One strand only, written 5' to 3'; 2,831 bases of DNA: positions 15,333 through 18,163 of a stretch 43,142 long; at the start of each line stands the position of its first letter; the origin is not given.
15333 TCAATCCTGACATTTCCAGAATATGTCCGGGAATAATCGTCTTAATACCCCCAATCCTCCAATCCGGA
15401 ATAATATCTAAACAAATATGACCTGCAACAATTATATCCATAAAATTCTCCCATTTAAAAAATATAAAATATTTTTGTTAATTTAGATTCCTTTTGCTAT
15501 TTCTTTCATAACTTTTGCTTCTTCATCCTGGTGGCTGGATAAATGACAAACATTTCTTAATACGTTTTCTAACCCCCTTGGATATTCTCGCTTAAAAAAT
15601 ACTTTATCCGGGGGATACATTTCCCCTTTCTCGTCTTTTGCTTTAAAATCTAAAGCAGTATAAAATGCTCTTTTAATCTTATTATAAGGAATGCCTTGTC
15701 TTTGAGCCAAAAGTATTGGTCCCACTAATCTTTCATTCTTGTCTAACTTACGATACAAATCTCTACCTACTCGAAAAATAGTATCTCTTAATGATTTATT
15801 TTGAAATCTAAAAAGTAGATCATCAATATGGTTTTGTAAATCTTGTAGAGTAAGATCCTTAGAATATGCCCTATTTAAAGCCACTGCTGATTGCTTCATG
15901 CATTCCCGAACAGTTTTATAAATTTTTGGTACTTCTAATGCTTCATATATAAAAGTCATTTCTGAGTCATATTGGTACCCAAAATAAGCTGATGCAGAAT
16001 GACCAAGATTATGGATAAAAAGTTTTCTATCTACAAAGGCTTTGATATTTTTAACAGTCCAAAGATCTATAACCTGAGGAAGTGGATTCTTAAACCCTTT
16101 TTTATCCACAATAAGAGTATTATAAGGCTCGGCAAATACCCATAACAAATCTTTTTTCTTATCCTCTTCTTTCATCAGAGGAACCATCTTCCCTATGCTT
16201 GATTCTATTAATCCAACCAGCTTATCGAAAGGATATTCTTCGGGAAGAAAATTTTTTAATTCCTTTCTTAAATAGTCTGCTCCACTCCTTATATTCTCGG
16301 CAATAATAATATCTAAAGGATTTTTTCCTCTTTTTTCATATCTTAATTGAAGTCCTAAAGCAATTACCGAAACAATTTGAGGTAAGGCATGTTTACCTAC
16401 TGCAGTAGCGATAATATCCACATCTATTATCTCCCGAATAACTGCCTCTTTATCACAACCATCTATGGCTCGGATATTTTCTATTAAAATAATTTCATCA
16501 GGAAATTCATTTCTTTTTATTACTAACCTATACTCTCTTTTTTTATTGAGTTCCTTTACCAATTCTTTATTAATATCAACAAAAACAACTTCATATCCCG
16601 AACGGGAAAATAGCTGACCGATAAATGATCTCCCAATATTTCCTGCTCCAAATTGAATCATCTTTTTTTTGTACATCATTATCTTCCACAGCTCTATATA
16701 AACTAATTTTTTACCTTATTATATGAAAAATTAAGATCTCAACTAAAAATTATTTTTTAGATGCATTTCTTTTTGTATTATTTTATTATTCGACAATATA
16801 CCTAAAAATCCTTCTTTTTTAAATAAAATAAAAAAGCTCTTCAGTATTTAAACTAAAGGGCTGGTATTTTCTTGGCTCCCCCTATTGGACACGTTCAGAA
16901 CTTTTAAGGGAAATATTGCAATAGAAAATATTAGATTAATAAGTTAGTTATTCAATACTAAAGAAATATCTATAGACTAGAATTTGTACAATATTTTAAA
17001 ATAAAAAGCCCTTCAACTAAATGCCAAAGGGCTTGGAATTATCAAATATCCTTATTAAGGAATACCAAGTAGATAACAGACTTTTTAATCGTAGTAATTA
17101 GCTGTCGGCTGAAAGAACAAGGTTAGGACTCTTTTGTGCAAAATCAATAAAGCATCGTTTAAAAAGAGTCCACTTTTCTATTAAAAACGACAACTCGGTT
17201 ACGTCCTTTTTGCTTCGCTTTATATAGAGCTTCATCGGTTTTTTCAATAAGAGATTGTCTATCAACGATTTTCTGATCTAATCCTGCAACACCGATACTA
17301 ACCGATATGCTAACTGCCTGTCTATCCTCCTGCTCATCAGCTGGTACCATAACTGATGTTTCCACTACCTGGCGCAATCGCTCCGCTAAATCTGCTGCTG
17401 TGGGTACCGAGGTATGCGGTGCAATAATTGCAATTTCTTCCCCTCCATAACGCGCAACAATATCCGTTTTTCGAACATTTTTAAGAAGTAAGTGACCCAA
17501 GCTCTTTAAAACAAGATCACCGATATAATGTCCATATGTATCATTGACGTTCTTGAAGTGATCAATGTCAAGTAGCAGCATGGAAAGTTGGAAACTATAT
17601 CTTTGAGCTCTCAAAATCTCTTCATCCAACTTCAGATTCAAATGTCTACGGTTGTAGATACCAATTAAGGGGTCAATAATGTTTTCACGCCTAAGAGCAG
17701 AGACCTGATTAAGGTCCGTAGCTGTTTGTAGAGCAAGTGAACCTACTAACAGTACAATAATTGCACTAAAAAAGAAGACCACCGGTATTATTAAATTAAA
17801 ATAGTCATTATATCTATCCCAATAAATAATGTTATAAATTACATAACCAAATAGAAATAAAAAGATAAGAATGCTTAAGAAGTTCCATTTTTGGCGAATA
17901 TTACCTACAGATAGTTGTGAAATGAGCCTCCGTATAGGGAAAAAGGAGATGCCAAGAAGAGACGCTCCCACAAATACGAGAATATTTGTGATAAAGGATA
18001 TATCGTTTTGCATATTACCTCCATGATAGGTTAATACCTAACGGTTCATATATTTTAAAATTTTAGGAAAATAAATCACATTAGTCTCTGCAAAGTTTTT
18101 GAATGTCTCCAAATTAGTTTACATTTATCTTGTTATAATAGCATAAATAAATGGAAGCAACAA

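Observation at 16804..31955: Fifteen-kb accessory island built from five cassettes separated by a conserved terminator/promoter junction element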

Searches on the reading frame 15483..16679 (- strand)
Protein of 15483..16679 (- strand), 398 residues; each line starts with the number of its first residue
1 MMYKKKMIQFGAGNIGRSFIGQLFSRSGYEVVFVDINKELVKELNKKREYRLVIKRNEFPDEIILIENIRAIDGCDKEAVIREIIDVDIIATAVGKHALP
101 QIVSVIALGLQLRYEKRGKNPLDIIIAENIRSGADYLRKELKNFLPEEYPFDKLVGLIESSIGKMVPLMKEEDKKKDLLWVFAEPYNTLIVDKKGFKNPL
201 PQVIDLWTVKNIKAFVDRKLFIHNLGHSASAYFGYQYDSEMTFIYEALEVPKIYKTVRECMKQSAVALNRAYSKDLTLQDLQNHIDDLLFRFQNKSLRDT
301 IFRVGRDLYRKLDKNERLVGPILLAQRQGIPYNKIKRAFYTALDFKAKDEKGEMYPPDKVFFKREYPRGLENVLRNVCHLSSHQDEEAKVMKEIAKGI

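Call 9: find_encoding_contigs(protein=window:15483-16679:-, flank=10000, max_places=10)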
Protein window:15483-16679:- (398 aa): 2 contigs read that carry it; 2 places shown.
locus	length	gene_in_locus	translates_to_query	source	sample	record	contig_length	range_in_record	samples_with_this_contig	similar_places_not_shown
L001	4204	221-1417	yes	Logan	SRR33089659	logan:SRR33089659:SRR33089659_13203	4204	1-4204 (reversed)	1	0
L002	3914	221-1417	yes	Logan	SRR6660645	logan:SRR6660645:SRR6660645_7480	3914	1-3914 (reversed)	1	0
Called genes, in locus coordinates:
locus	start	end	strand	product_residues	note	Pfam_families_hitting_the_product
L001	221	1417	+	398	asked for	PF01232:Mannitol_dh, PF08125:Mannitol_dh_C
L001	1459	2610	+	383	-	PF00294:PfkB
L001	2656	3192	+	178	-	PF07385:Lyx_isomer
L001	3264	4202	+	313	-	?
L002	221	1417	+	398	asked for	PF01232:Mannitol_dh, PF08125:Mannitol_dh_C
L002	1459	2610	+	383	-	PF00294:PfkB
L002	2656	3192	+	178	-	PF07385:Lyx_isomer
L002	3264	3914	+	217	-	?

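Call 17: find_homologous_proteins(query=window:15483-16679:-, max_evalue=1e-50)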
Query window:15483-16679:- (398 aa): 5695 proteins with E <= 1e-50 among 8000 candidates; the best 120 are listed.
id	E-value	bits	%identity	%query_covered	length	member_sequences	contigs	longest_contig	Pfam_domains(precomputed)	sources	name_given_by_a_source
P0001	1.2e-261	885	100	100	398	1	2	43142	PF08125.19,PF01232.30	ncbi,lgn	-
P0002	2.6e-240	815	91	100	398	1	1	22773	PF08125.19,PF01232.30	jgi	-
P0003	7.6e-239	810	90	100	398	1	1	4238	PF08125.19,PF01232.30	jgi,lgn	-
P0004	2.7e-238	808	90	100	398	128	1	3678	PF08125.19,PF01232.30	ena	-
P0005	4.6e-238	808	90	100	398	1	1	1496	PF08125.19,PF03721.21,PF01232.30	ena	-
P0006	1.9e-237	806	90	100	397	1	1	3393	PF08125.19,PF01232.30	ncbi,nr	ncbi:mannitol-1-phosphate 5-dehydrogenase [bacterium]|nr:mannitol-1-phosphate 5-dehydrogenase [bacte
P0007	1.9e-237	806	90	100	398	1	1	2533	PF08125.19,PF01232.30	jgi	-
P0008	1.5e-235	799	89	100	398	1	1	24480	PF08125.19,PF01232.30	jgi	-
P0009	4.1e-235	798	89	100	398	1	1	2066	PF08125.19,PF01232.30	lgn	-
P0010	8.1e-235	797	89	100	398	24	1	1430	PF08125.19,PF01232.30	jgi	-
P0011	9.4e-235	797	90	100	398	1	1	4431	PF08125.19,PF01232.30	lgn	-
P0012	1.3e-234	796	90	100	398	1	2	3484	PF08125.19,PF01232.30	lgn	-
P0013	6.0e-234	794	88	100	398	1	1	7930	PF08125.19,PF01232.30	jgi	-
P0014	7.1e-234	794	88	100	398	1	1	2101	PF08125.19,PF01232.30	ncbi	-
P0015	7.4e-234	794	90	100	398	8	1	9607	PF08125.19,PF01232.30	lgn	-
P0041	5.5e-227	771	86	100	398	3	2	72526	PF08125.19,PF01232.30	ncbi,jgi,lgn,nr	ncbi:MAG TPA: mannitol-1-phosphate 5-dehydrogenase [Candidatus Atribacteria bacterium]|nr:mannitol-1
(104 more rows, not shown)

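Call 19: find_encoding_contigs(protein=P0002, flank=10000, max_places=3)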
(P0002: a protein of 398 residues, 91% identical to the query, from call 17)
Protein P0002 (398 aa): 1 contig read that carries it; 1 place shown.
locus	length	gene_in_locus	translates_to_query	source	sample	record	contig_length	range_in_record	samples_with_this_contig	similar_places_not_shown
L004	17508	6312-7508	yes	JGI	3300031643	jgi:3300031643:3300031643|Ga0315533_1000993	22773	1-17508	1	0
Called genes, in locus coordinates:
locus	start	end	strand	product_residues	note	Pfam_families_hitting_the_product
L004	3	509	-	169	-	?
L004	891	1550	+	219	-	PF01209:Ubie_methyltran, PF13489:Methyltransf_23, PF13847:Methyltransf_31, PF08241:Methyltransf_11, PF08242:Methyltransf_12, PF13649:Methyltransf_25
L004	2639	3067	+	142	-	-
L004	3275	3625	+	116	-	-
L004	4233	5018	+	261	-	-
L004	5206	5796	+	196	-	-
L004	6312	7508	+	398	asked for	PF01232:Mannitol_dh, PF08125:Mannitol_dh_C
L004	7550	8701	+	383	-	PF00294:PfkB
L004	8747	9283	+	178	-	PF07385:Lyx_isomer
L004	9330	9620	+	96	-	PF14486:DUF4432 (weak)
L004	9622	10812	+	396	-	PF01261:AP_endonuc_2, PF06134:RhaA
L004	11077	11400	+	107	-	PF00936:BMC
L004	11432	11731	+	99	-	PF03319:EutN_CcmL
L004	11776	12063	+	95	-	PF03319:EutN_CcmL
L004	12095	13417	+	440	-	PF01512:Complex1_51K, PF13187:Fer4_9 (weak), PF13534:Fer4_17, PF13375:RnfC_N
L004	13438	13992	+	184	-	PF00936:BMC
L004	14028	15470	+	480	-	PF00171:Aldedh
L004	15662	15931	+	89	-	PF03319:EutN_CcmL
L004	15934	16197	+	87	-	PF03319:EutN_CcmL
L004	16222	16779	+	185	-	PF02502:LacAB_rpiB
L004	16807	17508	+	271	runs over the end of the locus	PF01791:DeoC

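Call 20: find_encoding_contigs(protein=P0008, flank=10000, max_places=3)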
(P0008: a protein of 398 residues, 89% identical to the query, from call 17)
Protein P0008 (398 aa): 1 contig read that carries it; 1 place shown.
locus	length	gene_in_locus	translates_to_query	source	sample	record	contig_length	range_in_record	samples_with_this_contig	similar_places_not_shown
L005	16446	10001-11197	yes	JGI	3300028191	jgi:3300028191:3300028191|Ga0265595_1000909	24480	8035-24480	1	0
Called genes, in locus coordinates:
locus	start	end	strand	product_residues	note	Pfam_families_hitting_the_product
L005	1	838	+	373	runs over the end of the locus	PF16983:MFS_MOT1, PF00860:Xan_ur_permease (weak), PF00916:Sulfate_transp, PF16983:MFS_MOT1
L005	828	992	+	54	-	-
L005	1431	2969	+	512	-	PF13687:DUF4153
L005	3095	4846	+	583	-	PF03577:Peptidase_C69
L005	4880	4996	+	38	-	-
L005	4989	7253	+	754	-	PF02274:ADI, PF19420:DDAH_eukar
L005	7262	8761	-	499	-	PF00754:F5_F8_type_C, PF22633:F5_F8_type_C_2, PF00117:GATase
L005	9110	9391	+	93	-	PF00583:Acetyltransf_1, PF13302:Acetyltransf_3 (weak), PF13420:Acetyltransf_4 (weak), PF13508:Acetyltransf_7, PF13673:Acetyltransf_10 (weak), PF08445:FR47 (weak)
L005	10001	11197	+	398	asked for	PF01232:Mannitol_dh, PF08125:Mannitol_dh_C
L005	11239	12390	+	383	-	PF00294:PfkB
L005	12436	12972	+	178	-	PF07385:Lyx_isomer (weak)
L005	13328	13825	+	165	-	PF04115:Ureidogly_lyase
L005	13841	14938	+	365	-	PF00005:ABC_tran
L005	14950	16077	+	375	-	PF02463:SMC_N (faint), PF00005:ABC_tran, PF13304:AAA_21 (faint), PF17912:OB_MalK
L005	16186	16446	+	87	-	?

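Call 21: find_encoding_contigs(protein=P0041, flank=10000, max_places=3)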
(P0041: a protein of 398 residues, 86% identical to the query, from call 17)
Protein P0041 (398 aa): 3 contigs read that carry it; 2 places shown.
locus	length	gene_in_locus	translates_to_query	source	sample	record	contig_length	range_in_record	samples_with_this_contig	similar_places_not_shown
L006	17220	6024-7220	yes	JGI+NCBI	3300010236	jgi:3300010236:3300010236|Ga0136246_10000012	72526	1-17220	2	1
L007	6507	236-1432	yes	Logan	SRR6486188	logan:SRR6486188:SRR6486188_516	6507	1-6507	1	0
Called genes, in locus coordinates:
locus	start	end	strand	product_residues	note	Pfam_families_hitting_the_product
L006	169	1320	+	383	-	PF12802:MarR_2 (weak), PF13412:HTH_24 (weak), PF00480:ROK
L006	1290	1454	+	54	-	-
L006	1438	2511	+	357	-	PF00532:Peripla_BP_1 (weak), PF13407:Peripla_BP_4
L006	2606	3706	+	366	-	PF02653:BPD_transp_2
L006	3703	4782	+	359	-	PF02653:BPD_transp_2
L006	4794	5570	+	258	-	PF00005:ABC_tran, PF02463:SMC_N, PF09818:ABC_ATPase (faint), PF13304:AAA_21 (faint)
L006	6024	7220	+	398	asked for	PF01232:Mannitol_dh, PF08125:Mannitol_dh_C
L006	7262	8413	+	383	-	PF00294:PfkB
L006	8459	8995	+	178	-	PF07385:Lyx_isomer (weak)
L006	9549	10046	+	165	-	PF04115:Ureidogly_lyase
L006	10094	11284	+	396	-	PF01261:AP_endonuc_2, PF06134:RhaA (weak)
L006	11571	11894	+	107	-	PF00936:BMC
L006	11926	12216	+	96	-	PF03319:EutN_CcmL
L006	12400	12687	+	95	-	PF03319:EutN_CcmL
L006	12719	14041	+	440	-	PF01512:Complex1_51K, PF13187:Fer4_9 (weak), PF13534:Fer4_17, PF13375:RnfC_N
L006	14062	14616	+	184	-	PF00936:BMC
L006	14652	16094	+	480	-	PF00171:Aldedh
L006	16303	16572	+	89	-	PF03319:EutN_CcmL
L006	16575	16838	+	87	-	PF03319:EutN_CcmL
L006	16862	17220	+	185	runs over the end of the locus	PF02502:LacAB_rpiB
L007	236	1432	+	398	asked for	PF01232:Mannitol_dh, PF08125:Mannitol_dh_C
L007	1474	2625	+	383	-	PF00294:PfkB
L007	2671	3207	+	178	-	PF07385:Lyx_isomer (weak)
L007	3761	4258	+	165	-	PF04115:Ureidogly_lyase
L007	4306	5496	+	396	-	PF01261:AP_endonuc_2, PF06134:RhaA (weak)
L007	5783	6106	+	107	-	PF00936:BMC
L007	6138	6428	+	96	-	PF03319:EutN_CcmL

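Call 44: search_protein_families(library=pfam, proteins=[L004:4233-5018:+, L004:5206-5796:+, L004:2639-3067:+], max_evalue=1)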
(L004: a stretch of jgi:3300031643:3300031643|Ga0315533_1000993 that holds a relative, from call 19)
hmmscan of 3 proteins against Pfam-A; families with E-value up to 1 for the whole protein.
L004:4233-5018:+ (261 aa): 1 family
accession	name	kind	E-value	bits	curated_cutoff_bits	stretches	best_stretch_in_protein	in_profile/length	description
PF13539.11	Peptidase_M15_4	-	0.091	13.8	25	0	180-211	28-59/70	D-alanyl-D-alanine carboxypeptidase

L004:5206-5796:+ (196 aa): 13 families
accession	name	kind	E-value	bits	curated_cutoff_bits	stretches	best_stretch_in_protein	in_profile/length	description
PF12773.13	DZR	-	5.5e-05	23.7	27.3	1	5-27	1-23/45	Double zinc ribbon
PF13240.11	Zn_Ribbon_1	-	0.00013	22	25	1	4-26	1-23/23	zinc-ribbon domain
PF24463.1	DUF7577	-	0.00024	21.1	28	1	3-26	3-26/27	Domain of unknown function (DUF7577)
PF13248.11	Zn_ribbon_3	-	0.0013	18.6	27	1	2-25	2-25/26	zinc-ribbon domain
PF14952.11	zf-tcix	-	0.0025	17.8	31.2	1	4-23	12-31/42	Putative treble-clef, zinc-finger, Zn-binding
PF18912.6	DZR_2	-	0.013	15.8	27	1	4-26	9-31/56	Double zinc ribbon domain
PF12968.13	DUF3856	-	0.022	15.2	27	1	154-194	49-88/143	Domain of Unknown Function (DUF3856)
PF14559.12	TPR_19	-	0.046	14.5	25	0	139-182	4-46/68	Tetratricopeptide repeat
PF24460.1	DUF7575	-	0.049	13.4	28.5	1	3-26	4-27/28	Domain of unknown function (DUF7575)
PF01535.26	PPR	-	0.12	13.1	25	0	138-149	12-23/31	PPR repeat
PF10571.15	UPF0547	-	0.41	11.3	29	0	4-11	16-23/26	Uncharacterised protein family UPF0547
PF06676.16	DUF1178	-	0.66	10.8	31.6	0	19-124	35-138/147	Protein of unknown function (DUF1178)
PF17169.10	NRBF2_MIT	-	0.72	10.6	29.2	1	97-115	9-27/83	MIT domain of nuclear receptor-binding factor 2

L004:2639-3067:+ (142 aa): 5 families
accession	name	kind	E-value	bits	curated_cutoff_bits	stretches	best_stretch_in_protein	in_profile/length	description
PF14715.11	FixP_N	-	0.011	15.8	24.9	1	55-77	24-46/48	N-terminal domain of cytochrome oxidase-cbb3, FixP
PF20587.3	DUF6789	-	0.021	15.4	27.1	1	5-136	3-133/144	Family of unknown function (DUF6789)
PF15061.11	DUF4538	-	0.08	13.1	27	1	6-24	8-26/57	Domain of unknown function (DUF4538)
PF08570.15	DUF1761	-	0.1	13.3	31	1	10-131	3-121/123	Protein of unknown function (DUF1761)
PF05232.17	BTP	-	0.29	11.6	25.6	1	41-72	27-58/64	Chlorhexidine efflux transporter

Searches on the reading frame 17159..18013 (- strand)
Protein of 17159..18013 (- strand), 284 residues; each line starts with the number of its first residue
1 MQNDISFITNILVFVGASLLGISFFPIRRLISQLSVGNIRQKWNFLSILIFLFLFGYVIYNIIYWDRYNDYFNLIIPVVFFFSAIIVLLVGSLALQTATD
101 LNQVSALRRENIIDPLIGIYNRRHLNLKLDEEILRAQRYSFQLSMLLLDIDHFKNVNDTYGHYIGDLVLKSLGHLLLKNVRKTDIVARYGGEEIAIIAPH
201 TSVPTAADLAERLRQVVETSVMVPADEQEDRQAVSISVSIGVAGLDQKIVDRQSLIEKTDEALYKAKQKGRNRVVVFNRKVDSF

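Call 11: search_protein_families(library=pfam, proteins=[window:17159-18013:-], max_evalue=0.01)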
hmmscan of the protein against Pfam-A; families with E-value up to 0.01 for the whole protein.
window:17159-18013:- (284 aa): 1 family
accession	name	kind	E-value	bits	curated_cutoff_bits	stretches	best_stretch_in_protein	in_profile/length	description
PF00990.26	GGDEF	-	3.2e-44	151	23.8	1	112-273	2-161/161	Diguanylate cyclase, GGDEF domain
